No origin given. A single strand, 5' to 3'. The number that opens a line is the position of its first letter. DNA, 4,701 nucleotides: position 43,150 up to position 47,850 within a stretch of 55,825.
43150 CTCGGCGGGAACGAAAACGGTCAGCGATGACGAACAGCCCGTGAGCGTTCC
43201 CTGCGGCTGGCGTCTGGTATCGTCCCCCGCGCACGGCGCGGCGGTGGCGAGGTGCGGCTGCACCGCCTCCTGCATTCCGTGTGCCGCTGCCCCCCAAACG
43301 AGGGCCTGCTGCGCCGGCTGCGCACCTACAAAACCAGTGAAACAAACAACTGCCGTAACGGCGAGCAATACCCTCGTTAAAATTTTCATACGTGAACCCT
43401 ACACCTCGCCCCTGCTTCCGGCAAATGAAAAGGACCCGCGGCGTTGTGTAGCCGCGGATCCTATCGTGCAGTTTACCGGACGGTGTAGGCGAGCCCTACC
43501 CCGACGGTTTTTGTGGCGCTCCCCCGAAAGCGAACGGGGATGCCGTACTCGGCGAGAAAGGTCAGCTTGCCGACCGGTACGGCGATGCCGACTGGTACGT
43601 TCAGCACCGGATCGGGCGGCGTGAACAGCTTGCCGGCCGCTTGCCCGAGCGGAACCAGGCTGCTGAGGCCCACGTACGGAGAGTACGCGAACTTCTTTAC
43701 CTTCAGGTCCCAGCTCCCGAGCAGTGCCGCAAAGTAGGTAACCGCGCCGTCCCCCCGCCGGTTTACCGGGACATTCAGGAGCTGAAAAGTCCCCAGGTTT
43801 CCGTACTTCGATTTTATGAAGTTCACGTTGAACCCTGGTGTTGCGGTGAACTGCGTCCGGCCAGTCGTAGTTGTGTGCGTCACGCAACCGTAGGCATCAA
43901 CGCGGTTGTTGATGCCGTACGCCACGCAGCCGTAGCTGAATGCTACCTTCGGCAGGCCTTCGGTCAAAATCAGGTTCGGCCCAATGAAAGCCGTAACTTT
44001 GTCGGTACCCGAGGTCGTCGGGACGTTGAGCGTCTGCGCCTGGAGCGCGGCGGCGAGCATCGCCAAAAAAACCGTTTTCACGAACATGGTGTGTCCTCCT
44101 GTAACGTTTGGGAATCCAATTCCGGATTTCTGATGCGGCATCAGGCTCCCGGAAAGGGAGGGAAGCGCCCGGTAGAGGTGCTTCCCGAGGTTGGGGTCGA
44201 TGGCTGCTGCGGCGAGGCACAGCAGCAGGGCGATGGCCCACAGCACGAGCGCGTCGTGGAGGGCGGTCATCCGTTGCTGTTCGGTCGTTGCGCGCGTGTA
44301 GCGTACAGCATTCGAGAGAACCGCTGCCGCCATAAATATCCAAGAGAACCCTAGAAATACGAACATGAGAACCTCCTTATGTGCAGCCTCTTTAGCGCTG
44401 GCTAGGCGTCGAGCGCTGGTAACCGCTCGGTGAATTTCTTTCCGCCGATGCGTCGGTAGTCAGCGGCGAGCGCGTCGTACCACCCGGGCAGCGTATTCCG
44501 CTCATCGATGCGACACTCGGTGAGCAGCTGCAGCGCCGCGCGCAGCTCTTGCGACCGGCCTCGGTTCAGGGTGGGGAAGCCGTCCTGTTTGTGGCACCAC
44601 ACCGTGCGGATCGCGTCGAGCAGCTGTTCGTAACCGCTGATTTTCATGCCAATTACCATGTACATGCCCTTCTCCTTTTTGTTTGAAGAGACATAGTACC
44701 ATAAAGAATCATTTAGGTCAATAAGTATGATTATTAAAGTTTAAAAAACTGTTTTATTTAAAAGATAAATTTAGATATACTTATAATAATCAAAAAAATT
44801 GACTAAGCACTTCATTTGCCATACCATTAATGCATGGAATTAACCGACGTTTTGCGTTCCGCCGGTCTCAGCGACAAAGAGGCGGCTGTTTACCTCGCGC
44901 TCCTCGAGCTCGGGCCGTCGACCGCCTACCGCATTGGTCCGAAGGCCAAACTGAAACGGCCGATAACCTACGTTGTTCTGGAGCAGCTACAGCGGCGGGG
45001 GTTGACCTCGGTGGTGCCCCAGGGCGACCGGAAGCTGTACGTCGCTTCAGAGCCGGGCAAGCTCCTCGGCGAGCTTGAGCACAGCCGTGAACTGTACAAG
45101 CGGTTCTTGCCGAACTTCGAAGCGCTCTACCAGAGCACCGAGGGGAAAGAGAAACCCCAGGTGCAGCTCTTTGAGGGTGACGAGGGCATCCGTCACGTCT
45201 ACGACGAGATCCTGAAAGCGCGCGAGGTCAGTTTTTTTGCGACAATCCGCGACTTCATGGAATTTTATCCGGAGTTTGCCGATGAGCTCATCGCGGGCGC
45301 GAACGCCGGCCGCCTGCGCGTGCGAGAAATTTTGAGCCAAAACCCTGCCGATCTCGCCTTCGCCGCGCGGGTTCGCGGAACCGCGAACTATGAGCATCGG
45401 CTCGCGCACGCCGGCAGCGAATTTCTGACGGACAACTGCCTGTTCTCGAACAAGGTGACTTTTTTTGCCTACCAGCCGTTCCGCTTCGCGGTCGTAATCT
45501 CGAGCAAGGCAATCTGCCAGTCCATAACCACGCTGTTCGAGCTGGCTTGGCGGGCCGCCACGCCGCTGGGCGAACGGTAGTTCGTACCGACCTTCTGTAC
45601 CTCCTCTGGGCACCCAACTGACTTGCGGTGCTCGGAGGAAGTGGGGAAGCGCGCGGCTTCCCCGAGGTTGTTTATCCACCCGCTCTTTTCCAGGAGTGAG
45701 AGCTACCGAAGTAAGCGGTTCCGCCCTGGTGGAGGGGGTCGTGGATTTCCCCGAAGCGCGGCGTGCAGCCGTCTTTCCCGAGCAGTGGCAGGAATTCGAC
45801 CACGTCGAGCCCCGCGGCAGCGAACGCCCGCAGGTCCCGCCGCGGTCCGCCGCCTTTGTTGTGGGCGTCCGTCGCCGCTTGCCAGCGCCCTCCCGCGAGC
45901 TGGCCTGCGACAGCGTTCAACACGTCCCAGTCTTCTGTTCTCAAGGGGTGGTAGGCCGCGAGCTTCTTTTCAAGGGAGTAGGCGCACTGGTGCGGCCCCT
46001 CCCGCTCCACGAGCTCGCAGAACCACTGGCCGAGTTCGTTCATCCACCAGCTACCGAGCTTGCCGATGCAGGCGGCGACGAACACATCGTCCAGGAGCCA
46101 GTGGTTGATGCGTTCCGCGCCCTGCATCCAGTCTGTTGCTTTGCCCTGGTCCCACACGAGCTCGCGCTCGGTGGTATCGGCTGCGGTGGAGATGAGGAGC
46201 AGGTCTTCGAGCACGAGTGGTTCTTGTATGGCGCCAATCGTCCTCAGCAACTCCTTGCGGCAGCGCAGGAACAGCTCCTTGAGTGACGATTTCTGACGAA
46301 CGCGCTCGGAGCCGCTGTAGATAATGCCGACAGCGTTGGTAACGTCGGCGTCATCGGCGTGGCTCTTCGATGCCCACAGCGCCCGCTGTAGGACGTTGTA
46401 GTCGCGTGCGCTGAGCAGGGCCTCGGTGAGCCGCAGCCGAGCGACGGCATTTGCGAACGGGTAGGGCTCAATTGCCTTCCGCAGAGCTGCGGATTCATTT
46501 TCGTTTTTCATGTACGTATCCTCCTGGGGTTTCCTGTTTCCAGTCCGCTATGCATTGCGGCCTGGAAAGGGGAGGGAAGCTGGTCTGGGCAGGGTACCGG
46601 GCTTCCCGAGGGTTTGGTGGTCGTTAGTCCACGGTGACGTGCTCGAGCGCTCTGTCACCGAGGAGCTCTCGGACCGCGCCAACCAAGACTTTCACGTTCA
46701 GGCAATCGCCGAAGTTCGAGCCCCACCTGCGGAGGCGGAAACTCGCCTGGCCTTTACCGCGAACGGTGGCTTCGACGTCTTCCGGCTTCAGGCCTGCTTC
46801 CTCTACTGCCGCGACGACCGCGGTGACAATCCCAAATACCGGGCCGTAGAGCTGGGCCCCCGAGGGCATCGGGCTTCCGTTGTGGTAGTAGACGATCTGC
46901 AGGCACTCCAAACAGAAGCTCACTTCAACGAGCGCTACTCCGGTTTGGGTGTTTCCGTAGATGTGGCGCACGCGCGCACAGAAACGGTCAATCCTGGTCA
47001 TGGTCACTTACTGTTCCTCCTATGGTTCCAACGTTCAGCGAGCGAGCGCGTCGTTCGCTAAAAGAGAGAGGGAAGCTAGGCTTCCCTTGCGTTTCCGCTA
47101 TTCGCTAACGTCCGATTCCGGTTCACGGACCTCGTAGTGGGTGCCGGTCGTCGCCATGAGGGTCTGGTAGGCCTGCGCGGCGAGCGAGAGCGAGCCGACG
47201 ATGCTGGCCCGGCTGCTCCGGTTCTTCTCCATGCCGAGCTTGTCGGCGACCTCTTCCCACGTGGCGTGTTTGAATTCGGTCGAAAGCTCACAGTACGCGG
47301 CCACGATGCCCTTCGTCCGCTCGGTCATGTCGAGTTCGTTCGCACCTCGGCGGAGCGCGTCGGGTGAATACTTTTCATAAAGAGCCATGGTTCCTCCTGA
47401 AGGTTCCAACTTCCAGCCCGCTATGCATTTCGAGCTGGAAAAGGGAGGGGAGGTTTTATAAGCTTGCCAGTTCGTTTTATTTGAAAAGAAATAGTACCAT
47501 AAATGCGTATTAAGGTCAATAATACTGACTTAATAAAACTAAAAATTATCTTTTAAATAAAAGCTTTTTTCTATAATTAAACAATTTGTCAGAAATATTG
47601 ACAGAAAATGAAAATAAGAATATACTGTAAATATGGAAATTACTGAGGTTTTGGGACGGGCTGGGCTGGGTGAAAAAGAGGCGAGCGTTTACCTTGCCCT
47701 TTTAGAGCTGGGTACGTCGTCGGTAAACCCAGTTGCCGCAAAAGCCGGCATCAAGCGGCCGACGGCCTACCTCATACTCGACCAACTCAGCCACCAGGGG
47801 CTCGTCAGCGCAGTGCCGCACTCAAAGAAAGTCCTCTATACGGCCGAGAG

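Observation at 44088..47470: Five copies of a two-hairpin intergenic element delimiting orphan genes like cassettes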

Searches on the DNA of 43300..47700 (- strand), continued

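Call 98: search_dna_similar(query=window:44085-47480:-, collection=plasmids, mode=distant, max_rows=8)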
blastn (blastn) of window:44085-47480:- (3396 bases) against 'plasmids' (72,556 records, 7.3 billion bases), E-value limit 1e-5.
No match.

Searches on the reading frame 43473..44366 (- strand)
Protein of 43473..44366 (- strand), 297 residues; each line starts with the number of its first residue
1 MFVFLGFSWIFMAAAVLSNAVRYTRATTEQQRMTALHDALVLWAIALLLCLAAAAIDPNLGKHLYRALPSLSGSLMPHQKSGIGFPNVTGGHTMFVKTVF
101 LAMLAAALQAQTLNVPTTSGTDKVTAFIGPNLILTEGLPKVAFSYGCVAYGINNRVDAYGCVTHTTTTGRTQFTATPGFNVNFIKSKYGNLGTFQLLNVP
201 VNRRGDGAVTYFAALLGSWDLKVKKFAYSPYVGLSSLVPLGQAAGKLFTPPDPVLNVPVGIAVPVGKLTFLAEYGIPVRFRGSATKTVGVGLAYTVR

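Call 58: search_protein_families(library=phrogs, proteins=[window:43473-44366:-], max_evalue=0.01)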
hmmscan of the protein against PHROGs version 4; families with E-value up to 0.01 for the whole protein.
window:43473-44366:- (297 aa): 0 families

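Call 59: search_protein_families(library=padloc, proteins=[window:43473-44366:-], max_evalue=0.01)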
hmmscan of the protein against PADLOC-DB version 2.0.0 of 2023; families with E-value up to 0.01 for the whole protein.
window:43473-44366:- (297 aa): 0 families

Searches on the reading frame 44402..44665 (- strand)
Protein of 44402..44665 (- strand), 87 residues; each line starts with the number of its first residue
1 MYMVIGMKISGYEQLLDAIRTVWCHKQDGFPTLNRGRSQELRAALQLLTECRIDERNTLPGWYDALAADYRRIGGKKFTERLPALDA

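Call 12: search_protein_families(library=pfam, proteins=[window:44402-44665:-], max_evalue=0.01)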
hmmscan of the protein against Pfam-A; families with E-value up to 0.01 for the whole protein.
window:44402-44665:- (87 aa): 0 families

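Call 58: search_protein_families(library=phrogs, proteins=[window:44402-44665:-], max_evalue=0.01)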
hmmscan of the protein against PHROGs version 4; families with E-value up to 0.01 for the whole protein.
window:44402-44665:- (87 aa): 0 families

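Call 59: search_protein_families(library=padloc, proteins=[window:44402-44665:-], max_evalue=0.01)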
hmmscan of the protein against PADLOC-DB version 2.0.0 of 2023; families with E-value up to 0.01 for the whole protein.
window:44402-44665:- (87 aa): 0 families

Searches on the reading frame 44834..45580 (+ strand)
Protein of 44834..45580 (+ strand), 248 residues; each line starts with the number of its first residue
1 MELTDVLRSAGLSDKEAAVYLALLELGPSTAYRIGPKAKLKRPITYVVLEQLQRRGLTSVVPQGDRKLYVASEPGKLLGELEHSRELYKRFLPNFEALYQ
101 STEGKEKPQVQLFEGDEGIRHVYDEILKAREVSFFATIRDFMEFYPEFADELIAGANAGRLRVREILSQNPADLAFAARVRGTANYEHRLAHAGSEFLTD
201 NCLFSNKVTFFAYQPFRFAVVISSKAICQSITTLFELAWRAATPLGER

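Call 12: search_protein_families(library=pfam, proteins=[window:44834-45580:+], max_evalue=0.01)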
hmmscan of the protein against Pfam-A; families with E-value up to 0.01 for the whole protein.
window:44834-45580:+ (248 aa): 1 family
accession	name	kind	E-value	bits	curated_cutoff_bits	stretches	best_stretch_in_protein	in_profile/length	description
PF01978.25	TrmB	-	2.4e-13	50.2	25.6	1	7-74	1-67/68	Sugar-specific transcriptional regulator TrmB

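Call 33: find_homologous_proteins(query=window:44834-45580:+)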
Query window:44834-45580:+ (248 aa): 174 proteins with E <= 0.001 among 1247 candidates; the best 120 are listed.
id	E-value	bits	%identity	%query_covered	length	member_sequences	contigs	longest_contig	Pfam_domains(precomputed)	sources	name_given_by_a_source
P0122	7.3e-159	544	100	100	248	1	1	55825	PF01978.26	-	-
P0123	2.8e-87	310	56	98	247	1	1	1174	PF01978.26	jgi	jgi:HTH-type transcriptional regulator, sugar sensing transcriptional regulator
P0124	1.3e-84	301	55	100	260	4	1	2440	PF01978.26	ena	-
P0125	1.5e-84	301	56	98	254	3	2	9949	PF01978.26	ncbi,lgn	-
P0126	1.6e-84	301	56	100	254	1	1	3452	PF01978.26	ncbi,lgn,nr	ncbi:MAG: hypothetical protein M1400_02685 [Patescibacteria group bacterium]|nr:hypothetical protein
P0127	2.3e-84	300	57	96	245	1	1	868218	PF01978.26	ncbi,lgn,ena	-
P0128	6.4e-84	299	53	100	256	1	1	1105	PF01978.26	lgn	-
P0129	9.3e-84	298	55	100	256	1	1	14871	PF01978.26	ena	-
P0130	4.5e-83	296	56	98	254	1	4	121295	PF01978.26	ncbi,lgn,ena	-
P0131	2.3e-82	294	55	98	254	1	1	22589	PF01978.26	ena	-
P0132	2.8e-82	294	54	99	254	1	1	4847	PF01978.26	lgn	-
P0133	3.0e-82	293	56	99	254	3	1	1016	PF01978.26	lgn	-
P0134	5.0e-82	293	56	95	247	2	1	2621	PF01978.26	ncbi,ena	-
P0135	8.0e-82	292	54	99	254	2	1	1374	PF01978.26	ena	-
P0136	3.8e-81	290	54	97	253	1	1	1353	PF01978.26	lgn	-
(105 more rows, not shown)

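Call 34: find_encoding_contigs(protein=P0127, flank=8000, max_places=2)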
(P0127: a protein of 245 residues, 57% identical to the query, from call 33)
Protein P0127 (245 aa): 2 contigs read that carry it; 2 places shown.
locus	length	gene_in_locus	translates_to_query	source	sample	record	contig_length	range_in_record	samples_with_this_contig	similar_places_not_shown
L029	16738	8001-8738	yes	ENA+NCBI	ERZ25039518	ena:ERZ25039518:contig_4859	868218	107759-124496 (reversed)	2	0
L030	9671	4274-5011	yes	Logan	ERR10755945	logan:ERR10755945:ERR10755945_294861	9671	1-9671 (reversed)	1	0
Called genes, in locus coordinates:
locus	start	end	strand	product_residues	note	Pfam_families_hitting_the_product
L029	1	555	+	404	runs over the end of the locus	PF13175:AAA_15, PF13304:AAA_21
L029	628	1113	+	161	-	PF13707:RloB (weak)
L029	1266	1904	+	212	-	PF01966:HD (weak)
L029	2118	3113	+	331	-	PF13310:Virulence_RhuM, PF02661:Fic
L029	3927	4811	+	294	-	-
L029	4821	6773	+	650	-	PF02450:LCAT (weak)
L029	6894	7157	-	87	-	PF01649:Ribosomal_S20p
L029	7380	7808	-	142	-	-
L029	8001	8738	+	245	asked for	PF01978:TrmB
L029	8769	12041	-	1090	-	PF08455:SNF2_assoc, PF00176:SNF2-rel_dom, PF04851:ResIII, PF00271:Helicase_C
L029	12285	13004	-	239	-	-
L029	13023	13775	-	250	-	-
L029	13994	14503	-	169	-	-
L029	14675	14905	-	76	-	-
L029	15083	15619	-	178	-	-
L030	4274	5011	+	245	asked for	PF01978:TrmB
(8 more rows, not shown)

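Call 35: find_encoding_contigs(protein=P0130, flank=8000, max_places=2)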
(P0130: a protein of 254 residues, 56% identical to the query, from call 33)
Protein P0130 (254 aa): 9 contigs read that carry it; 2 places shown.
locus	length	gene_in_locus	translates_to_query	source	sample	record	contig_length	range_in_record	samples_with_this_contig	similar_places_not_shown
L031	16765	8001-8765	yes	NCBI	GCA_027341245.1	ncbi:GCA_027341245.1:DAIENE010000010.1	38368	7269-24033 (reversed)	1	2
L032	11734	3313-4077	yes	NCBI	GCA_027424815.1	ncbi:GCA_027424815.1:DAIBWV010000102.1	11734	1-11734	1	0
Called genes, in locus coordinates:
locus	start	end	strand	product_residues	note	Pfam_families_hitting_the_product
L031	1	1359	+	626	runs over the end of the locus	PF00754:F5_F8_type_C, PF22633:F5_F8_type_C_2 (weak)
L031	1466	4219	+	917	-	PF02739:5_3_exonuc_N, PF01367:5_3_exonuc, PF01612:DNA_pol_A_exo1, PF22619:DNA_polI_exo1, PF00476:DNA_pol_A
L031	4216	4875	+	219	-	PF01966:HD (faint)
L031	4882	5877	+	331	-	PF13310:Virulence_RhuM, PF02661:Fic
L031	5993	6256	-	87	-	PF01649:Ribosomal_S20p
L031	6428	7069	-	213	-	-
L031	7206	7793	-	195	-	-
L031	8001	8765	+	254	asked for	PF01978:TrmB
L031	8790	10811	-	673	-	PF00270:DEAD (faint), PF04851:ResIII, PF13604:AAA_30 (faint), PF17757:UvrB_inter, PF27431:UvrB_3rd, PF00271:Helicase_C, PF12344:UvrB, PF02151:UVR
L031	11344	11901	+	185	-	PF01330:RuvA_N, PF00633:HHH (faint), PF14520:HHH_5, PF07499:RuvA_C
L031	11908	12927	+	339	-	PF02388:FemAB, PF13480:Acetyltransf_6 (weak), PF02388:FemAB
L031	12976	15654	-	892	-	PF13191:AAA_16 (faint), PF13401:AAA_22 (faint), PF20720:nSTAND3 (faint), PF17871:AAA_lid_9, PF00004:AAA (weak), PF07724:AAA_2, PF07728:AAA_5, PF10431:ClpB_D2-small, +1 more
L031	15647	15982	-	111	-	-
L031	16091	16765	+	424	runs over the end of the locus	PF08245:Mur_ligase_M, PF02875:Mur_ligase_C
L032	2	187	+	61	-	?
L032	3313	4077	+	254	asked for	PF01978:TrmB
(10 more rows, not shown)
